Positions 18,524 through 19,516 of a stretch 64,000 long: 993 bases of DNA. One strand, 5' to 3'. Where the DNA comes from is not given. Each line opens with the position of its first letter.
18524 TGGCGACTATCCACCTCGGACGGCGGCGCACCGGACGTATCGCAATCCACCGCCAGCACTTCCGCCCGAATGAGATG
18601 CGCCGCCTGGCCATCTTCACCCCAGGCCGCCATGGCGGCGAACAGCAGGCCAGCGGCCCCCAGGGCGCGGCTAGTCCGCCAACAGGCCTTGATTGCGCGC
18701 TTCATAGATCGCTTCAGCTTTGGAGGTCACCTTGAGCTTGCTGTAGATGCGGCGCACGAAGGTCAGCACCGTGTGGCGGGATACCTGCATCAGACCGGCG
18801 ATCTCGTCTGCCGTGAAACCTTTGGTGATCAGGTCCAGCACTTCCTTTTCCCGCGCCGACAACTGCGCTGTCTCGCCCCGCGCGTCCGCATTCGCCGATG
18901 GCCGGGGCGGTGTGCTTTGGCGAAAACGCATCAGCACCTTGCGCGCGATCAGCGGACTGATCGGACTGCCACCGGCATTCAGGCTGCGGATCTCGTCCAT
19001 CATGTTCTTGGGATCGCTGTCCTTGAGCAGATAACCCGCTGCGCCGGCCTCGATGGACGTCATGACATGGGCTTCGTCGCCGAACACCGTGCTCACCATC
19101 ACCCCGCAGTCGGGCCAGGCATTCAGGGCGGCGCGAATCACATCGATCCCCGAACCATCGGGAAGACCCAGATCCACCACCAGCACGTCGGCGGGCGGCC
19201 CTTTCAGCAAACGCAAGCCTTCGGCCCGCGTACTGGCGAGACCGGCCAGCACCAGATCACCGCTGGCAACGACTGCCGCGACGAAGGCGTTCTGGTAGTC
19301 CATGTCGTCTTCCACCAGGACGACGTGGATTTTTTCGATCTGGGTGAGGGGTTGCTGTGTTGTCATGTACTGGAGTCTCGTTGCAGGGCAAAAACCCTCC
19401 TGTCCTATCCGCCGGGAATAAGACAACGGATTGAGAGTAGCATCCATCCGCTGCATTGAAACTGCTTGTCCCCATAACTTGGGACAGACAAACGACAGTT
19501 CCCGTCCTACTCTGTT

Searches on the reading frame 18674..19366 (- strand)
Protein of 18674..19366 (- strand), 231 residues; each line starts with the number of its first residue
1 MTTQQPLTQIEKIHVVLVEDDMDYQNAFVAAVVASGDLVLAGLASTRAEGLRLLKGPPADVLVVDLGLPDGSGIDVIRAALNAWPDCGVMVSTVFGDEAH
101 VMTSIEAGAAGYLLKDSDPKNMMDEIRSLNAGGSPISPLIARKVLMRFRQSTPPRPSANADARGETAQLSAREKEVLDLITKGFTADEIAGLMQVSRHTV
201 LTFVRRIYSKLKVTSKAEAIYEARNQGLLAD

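Call 46: search_protein_families(library=ncbifam, proteins=[window:18674-19366:-], max_evalue=0.001)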
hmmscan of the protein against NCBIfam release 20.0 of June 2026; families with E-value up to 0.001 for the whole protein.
window:18674-19366:- (231 aa): 60 families (the best 25 are shown)
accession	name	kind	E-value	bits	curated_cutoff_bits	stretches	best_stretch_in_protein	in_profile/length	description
NF047785.1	respo_reg_MadR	equivalog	6.8e-30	104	300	1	13-229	1-209/209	MadR family response regulator transcription factor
NF007935.0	PRK10651.1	equivalog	2.5e-27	95.4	250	1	10-220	4-207/216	two-component system response regulator NarL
NF052445.1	RespRegMctR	equivalog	2.7e-23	82.5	300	1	13-225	2-201/205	two-component system response regulator MctR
NF011896.0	PRK15369.1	equivalog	1.4e-21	77.1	242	1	57-227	48-208/211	two component system response regulator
NF007018.1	PRK09483.1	equivalog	2.5e-21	76.3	280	1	14-228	3-208/217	UvrY/SirA/GacA family response regulator transcription factor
NF007708.0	PRK10403.1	equivalog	4.5e-19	68.8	343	1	38-219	32-204/215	nitrate/nitrite response regulator protein NarP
NF007685.0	PRK10360.1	equivalog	1e-13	51.5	258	1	13-218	2-187/196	response regulator transcription factor UhpA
NF033791.1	ActR_PrrA_rreg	equivalog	7.6e-13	48.8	250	1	15-127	4-114/173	ActR/PrrA/RegA family redox response regulator transcription factor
NF008296.0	PRK11083.1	equivalog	3.3e-11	43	273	1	12-129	3-117/228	two-component system response regulator CreB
TIGR03020.2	EpsA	equivalog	8.3e-11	42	170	1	145-222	167-244/247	XrtB/PEP-CTERM-associated transcriptional regulator EpsA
TIGR02875.1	spore_0_A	equivalog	1.2e-10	41.1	200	1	11-133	1-125/262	sporulation transcription factor Spo0A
NF003420.0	PRK04841.1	equivalog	2.8e-10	38.9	537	1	166-225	836-895/903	HTH-type transcriptional regulator MalT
NF007419.0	PRK09958.1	equivalog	4.7e-10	39.4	251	1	32-218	19-193/204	acid-sensing system DNA-binding response regulator EvgA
NF006900.1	PRK09390.1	equivalog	1.3e-09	37.9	255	1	13-220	5-194/203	response regulator FixJ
NF007820.0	PRK10529.1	equivalog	1.9e-09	37.3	325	1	14-116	3-102/225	two-component system response regulator KdpE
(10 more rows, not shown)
